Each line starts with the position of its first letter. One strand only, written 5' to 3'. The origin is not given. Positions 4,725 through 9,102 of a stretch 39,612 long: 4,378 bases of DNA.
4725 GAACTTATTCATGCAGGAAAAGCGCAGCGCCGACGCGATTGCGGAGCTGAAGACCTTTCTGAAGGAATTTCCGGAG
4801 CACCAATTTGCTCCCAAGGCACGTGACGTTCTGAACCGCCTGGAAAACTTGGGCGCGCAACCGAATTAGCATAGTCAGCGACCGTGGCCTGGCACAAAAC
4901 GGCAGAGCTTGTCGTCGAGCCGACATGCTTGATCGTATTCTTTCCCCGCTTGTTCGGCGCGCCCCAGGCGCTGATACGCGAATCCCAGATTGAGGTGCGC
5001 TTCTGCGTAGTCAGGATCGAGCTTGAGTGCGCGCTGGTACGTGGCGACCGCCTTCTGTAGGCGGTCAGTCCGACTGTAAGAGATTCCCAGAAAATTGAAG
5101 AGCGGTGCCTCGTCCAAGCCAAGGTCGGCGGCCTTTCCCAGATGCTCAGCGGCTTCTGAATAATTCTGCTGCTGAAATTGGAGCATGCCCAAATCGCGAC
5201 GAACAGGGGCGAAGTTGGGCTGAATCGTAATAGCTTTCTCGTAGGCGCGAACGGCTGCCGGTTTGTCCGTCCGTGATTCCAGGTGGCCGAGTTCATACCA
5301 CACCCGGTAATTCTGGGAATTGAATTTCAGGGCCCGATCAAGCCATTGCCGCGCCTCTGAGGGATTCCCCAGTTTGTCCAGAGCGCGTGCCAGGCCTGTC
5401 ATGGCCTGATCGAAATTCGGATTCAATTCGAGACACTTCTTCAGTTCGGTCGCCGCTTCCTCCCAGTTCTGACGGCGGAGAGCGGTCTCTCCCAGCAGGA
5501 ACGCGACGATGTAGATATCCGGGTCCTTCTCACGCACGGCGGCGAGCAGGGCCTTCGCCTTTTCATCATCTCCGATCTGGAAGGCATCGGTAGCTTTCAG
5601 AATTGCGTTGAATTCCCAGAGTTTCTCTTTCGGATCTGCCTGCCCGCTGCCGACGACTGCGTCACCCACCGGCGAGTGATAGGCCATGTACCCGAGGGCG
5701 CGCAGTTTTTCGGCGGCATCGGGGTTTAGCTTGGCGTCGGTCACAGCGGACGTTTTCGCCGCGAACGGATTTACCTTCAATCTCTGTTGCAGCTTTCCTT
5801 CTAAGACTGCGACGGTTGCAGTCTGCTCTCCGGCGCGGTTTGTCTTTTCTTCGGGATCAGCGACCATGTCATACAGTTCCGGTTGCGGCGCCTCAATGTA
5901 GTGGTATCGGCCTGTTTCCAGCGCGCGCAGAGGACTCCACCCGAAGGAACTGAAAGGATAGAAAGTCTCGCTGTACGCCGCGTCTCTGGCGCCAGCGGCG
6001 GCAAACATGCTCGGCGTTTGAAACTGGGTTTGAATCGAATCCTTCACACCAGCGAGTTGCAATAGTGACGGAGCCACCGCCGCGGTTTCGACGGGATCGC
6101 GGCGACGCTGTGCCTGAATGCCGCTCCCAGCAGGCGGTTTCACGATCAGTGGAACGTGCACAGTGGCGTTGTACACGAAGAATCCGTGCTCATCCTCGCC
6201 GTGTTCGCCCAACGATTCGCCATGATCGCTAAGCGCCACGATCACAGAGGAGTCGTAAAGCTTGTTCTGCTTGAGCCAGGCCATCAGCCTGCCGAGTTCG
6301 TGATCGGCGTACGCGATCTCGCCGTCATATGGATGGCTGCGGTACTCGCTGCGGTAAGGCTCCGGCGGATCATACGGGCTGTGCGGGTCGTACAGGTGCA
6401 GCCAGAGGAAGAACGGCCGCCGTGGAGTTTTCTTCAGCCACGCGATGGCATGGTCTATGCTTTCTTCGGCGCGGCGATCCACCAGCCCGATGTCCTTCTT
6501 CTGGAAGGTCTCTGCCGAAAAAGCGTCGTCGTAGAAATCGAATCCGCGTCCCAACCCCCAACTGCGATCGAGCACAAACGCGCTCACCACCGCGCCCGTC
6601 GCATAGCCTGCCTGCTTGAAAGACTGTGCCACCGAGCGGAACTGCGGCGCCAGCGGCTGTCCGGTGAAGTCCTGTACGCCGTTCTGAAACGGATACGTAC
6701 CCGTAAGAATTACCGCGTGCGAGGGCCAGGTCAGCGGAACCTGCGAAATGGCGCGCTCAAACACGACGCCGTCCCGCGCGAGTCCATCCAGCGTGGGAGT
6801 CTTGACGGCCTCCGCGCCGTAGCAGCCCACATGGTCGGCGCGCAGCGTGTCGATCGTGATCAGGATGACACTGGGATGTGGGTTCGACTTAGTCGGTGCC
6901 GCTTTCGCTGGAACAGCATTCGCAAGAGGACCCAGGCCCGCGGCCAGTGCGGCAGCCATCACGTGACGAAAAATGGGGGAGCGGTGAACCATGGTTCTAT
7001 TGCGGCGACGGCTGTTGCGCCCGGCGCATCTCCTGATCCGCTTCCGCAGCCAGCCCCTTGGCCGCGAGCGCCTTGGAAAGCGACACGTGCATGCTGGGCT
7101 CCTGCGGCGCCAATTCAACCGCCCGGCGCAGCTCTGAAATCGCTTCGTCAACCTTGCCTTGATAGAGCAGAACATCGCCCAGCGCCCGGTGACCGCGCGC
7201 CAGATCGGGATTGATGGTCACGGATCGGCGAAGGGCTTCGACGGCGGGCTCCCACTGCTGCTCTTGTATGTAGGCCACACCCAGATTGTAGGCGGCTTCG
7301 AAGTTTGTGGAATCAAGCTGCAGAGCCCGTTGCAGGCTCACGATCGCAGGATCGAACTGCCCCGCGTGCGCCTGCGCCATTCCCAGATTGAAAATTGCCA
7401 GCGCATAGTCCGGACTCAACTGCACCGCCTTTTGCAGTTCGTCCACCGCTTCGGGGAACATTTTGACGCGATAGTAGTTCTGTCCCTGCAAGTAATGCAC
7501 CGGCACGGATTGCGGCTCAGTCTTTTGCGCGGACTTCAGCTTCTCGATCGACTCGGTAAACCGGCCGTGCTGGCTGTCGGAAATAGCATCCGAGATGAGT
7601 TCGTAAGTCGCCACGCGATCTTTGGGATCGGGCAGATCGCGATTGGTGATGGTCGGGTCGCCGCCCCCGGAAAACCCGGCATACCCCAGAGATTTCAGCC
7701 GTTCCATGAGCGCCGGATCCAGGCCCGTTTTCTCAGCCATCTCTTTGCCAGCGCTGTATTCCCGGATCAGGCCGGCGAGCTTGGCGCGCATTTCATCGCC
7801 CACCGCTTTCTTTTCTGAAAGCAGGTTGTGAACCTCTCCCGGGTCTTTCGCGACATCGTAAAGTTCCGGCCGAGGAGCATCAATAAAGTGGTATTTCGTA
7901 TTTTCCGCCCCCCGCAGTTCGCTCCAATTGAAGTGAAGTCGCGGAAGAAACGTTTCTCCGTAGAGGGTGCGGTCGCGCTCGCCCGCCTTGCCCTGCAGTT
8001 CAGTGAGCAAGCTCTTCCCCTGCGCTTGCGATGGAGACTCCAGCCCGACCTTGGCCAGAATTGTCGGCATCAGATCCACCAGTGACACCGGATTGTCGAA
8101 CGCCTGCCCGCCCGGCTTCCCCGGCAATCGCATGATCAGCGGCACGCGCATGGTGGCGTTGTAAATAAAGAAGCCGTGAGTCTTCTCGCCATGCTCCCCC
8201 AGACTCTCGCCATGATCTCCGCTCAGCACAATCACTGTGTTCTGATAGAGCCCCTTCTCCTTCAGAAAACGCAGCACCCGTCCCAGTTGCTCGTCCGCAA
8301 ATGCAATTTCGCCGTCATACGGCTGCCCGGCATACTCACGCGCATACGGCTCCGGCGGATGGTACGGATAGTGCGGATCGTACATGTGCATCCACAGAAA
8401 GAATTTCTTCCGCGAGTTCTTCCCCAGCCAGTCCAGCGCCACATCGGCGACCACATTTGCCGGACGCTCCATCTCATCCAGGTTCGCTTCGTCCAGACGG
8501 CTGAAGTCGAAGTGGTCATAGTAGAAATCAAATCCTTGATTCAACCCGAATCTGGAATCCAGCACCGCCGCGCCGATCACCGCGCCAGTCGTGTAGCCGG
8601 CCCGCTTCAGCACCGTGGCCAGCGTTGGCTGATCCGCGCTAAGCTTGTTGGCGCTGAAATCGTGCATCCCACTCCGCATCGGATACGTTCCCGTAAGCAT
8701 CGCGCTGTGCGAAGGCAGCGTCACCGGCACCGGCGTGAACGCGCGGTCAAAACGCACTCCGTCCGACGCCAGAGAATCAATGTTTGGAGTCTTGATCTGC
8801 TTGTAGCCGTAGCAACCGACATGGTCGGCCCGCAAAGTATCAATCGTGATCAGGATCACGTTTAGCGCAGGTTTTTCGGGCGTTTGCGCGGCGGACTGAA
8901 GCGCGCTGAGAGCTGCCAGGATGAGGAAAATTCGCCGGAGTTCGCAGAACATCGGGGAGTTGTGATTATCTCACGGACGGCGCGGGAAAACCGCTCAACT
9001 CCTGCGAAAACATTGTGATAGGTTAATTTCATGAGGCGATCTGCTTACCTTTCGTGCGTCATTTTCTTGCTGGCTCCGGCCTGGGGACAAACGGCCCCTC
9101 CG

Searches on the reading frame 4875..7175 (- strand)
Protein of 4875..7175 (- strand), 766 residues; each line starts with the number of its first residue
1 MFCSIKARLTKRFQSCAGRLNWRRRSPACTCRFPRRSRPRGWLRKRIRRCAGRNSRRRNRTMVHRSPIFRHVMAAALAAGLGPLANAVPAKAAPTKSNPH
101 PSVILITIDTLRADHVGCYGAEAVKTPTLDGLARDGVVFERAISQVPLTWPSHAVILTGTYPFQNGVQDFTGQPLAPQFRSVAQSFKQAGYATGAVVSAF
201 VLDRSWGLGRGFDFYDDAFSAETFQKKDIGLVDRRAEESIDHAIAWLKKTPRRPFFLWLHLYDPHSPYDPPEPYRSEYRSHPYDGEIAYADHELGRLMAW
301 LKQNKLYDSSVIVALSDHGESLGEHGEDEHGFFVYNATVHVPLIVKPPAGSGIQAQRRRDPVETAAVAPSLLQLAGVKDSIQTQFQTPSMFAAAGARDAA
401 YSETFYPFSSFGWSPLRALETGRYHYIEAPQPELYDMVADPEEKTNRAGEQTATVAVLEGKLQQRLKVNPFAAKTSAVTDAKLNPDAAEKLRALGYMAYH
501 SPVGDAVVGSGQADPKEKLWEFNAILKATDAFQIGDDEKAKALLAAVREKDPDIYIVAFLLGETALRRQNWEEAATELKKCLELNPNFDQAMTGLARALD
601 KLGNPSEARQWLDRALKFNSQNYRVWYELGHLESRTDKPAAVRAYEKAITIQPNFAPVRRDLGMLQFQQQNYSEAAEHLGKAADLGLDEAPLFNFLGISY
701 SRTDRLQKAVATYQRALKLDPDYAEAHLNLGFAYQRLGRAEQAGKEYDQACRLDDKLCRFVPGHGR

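Call 62: search_protein_families(library=pfam, proteins=[window:4875-7175:-], max_evalue=0.00001)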
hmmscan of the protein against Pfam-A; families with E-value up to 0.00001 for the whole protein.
window:4875-7175:- (766 aa): 21 families
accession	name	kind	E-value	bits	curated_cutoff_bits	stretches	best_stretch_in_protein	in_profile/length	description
PF00884.28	Sulfatase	-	6.4e-46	157.5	25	1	101-377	1-301/301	Sulfatase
PF07719.23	TPR_2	-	1.5e-30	103.2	27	0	692-723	3-34/34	Tetratricopeptide repeat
PF13414.12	TPR_11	-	1.8e-26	92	26.8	1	705-738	9-42/42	TPR repeat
PF00515.34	TPR_1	-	1.4e-25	88.5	27.8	0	692-723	3-34/34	Tetratricopeptide repeat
PF14559.12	TPR_19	-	2.9e-25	88.8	25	2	566-622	2-58/68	Tetratricopeptide repeat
PF13431.12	TPR_17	-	9.7e-24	82.1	24.4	1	712-743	1-32/34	Tetratricopeptide repeat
PF13181.12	TPR_8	-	6.4e-22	76.2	25.7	0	692-723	3-34/34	Tetratricopeptide repeat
PF13432.12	TPR_16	-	2.7e-21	76.1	32.7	2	565-621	7-63/65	Tetratricopeptide repeat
PF13428.12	TPR_14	-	5.8e-18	64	23.5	0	593-631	5-43/44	Tetratricopeptide repeat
PF13424.12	TPR_12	-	1.3e-15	57.8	30.1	0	560-617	8-73/77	Tetratricopeptide repeat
PF13371.12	TPR_9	-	4.7e-15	55.8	35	1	697-751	2-56/73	Tetratricopeptide repeat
PF01663.27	Phosphodiest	-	1.6e-14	54.7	23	1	103-319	1-220/342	Type I phosphodiesterase / nucleotide pyrophosphatase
PF13174.12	TPR_6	-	1.7e-11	44.4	26.3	0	559-587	4-32/33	Tetratricopeptide repeat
PF23914.1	TPR_CcmH_CycH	-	1.6e-10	41.5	42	0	615-720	42-151/158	Cytochrome c-type biogenesis protein H TPR domain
PF24575.1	TPR_Slam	-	4.8e-09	37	35.2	0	633-678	58-103/104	Surface lipoprotein assembly modifier, N-terminal TPR repeats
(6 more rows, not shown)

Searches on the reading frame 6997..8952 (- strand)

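Call 62: search_protein_families(library=pfam, proteins=[window:6997-8952:-], max_evalue=0.00001)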
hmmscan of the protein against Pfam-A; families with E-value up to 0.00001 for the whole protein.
window:6997-8952:- (651 aa): 18 families
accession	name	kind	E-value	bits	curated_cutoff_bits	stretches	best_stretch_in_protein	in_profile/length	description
PF00884.28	Sulfatase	-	1.1e-55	189.5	25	1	31-301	2-298/301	Sulfatase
PF13414.12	TPR_11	-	2e-31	107.8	26.8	1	531-561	8-38/42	TPR repeat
PF07719.23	TPR_2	-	1.6e-27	93.7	27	0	585-617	1-33/34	Tetratricopeptide repeat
PF00515.34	TPR_1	-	4.7e-23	80.5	27.8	0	518-550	2-34/34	Tetratricopeptide repeat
PF13432.12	TPR_16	-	3.2e-19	69.5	32.7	1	590-651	2-63/65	Tetratricopeptide repeat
PF13181.12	TPR_8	-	6e-17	60.8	25.7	0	552-583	2-33/34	Tetratricopeptide repeat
PF14559.12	TPR_19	-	6.6e-17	62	25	1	530-591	4-65/68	Tetratricopeptide repeat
PF16347.10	SGSH_C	-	9.7e-16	58.7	29.3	1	261-393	9-149/154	N-sulphoglucosamine sulphohydrolase, C-terminal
PF13428.12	TPR_14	-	4.1e-14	52.1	23.5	0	586-623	2-39/44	Tetratricopeptide repeat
PF01663.27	Phosphodiest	-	5.7e-14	52.9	23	1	32-248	1-220/342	Type I phosphodiesterase / nucleotide pyrophosphatase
PF13424.12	TPR_12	-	3.4e-13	50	30.1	0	488-547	8-75/77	Tetratricopeptide repeat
PF13431.12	TPR_17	-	9.6e-13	47.8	24.4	0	506-534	2-30/34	Tetratricopeptide repeat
PF13174.12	TPR_6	-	3e-12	46.8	26.3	0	552-583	1-32/33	Tetratricopeptide repeat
PF13371.12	TPR_9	-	4e-12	46.4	35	0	559-622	3-66/73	Tetratricopeptide repeat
PF12895.13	ANAPC3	-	8.5e-11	42.4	27.2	1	531-610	3-81/82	Anaphase-promoting complex, cyclosome, subunit 3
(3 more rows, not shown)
